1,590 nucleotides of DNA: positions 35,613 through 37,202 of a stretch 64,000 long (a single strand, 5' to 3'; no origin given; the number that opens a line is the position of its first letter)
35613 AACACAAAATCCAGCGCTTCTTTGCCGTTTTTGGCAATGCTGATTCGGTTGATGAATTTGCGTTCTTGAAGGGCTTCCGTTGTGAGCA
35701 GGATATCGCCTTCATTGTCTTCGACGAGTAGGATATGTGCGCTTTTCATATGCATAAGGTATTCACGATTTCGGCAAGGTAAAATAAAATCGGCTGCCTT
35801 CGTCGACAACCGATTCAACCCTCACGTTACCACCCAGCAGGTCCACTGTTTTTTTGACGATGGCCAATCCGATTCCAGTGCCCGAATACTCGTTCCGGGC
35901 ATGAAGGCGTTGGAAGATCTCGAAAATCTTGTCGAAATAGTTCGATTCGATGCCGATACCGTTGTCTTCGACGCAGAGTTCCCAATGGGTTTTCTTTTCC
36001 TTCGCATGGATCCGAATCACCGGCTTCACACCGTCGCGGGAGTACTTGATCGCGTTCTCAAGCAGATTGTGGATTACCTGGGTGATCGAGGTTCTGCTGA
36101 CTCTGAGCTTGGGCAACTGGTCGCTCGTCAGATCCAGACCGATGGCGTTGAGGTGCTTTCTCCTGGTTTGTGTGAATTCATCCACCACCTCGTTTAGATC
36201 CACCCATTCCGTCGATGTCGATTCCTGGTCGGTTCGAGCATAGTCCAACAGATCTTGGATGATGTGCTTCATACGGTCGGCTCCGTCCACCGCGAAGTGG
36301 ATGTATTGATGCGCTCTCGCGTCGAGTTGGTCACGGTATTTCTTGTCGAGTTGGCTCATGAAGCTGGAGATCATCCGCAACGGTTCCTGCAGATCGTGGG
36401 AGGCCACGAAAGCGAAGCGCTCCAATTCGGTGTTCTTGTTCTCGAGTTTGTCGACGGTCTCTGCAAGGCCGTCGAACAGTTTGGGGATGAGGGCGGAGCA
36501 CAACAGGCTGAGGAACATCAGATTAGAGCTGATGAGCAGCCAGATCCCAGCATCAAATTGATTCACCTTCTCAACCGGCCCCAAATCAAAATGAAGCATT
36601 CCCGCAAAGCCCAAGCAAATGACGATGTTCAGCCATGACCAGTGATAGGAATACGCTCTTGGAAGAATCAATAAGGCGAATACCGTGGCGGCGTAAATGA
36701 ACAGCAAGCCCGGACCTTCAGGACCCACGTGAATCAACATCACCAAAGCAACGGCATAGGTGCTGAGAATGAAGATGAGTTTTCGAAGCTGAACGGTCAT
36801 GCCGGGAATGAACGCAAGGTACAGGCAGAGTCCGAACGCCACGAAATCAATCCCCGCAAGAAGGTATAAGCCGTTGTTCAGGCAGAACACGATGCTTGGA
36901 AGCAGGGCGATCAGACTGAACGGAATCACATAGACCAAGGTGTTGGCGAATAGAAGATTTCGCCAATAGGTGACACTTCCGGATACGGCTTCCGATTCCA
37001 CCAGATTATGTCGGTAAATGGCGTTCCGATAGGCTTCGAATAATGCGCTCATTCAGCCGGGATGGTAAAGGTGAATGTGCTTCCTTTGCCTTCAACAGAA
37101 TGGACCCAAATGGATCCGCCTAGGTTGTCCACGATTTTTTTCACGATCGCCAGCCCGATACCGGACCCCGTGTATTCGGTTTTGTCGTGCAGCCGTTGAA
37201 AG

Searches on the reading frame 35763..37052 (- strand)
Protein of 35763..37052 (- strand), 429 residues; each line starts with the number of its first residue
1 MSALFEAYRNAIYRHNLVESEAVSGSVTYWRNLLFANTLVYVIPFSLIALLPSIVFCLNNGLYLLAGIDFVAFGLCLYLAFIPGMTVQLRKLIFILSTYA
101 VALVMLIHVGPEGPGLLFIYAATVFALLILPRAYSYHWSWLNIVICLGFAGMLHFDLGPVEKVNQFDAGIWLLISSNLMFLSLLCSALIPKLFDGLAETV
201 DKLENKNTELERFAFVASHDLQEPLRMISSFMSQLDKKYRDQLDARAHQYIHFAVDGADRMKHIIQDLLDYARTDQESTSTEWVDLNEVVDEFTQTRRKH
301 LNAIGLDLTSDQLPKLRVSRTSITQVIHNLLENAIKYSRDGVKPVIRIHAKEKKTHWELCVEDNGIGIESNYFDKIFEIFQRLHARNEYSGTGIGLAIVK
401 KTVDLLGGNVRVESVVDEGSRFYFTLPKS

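Call 86: search_protein_families(library=ncbifam, proteins=[window:35763-37052:-], max_evalue=0.01)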
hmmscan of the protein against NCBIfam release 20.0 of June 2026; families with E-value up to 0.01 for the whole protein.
window:35763-37052:- (429 aa): 91 families (the best 25 are shown)
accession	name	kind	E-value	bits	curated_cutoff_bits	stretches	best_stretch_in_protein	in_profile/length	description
NF047465.1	hybrid_HK_LvrA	exception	7.4e-54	183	1200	1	193-428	583-818/819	hybrid histidine kinase/response regulator LvrA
NF046044.1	PnpS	equivalog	5.4e-44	150.8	400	1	205-427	163-390/390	two-component system histidine kinase PnpS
NF033092.0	HK_WalK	equivalog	4.7e-40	137.7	725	1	202-427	362-593/594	cell wall metabolism sensor histidine kinase WalK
TIGR02966.1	phoR_proteo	equivalog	2.3e-38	132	334.2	1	207-425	109-332/333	phosphate regulon sensor histidine kinase PhoR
NF006800.0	PRK09303.1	equivalog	3.7e-32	111.7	342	1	200-427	141-376/383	histidine kinase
NF008468.0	PRK11360.1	equivalog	2.8e-31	108.6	646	1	218-427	404-607/616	two-component system sensor histidine kinase AtoS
TIGR02956.1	TMAO_torS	equivalog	3.6e-31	108.1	676.5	1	218-427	472-681/967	TMAO reductase system sensor histidine kinase/response regulator TorS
NF047874.1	MASE3_PAS_HK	subfamily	7e-31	107.7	560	1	201-428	389-625/655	MASE3 domain-containing sensor histidine kinase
NF007004.0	PRK09467.1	equivalog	2.6e-30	105.6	415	1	192-427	217-435/440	two-component system sensor histidine kinase EnvZ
NF041947.1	LuxQ_Vibrio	equivalog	1.6e-28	99.1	1200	1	217-427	479-695/843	quorum-sensing autoinducer 2 sensor kinase/phosphatase LuxQ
NF041832.1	near_NosP_CTERM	subfamily_domain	1.8e-28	99.7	400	1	208-428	5-225/370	NahK/ErcS family hybrid sensor histidine kinase/response regulator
NF045595.1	HK_scytonemin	equivalog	2.8e-27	95.4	865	1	210-428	415-635/637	scytonemin biosynthesis sensor histidine kinase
NF008312.0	PRK11100.1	equivalog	3.1e-27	95.5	356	1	191-428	238-474/477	two-component system sensor histidine kinase CreC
NF008302.0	PRK11091.1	equivalog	6.1e-27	94.1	838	1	200-426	273-503/779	aerobic respiration two-component sensor histidine kinase ArcB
NF041880.1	EPS_EpsF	equivalog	4.3e-26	91.4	900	1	199-427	263-492/492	response regulator EpsF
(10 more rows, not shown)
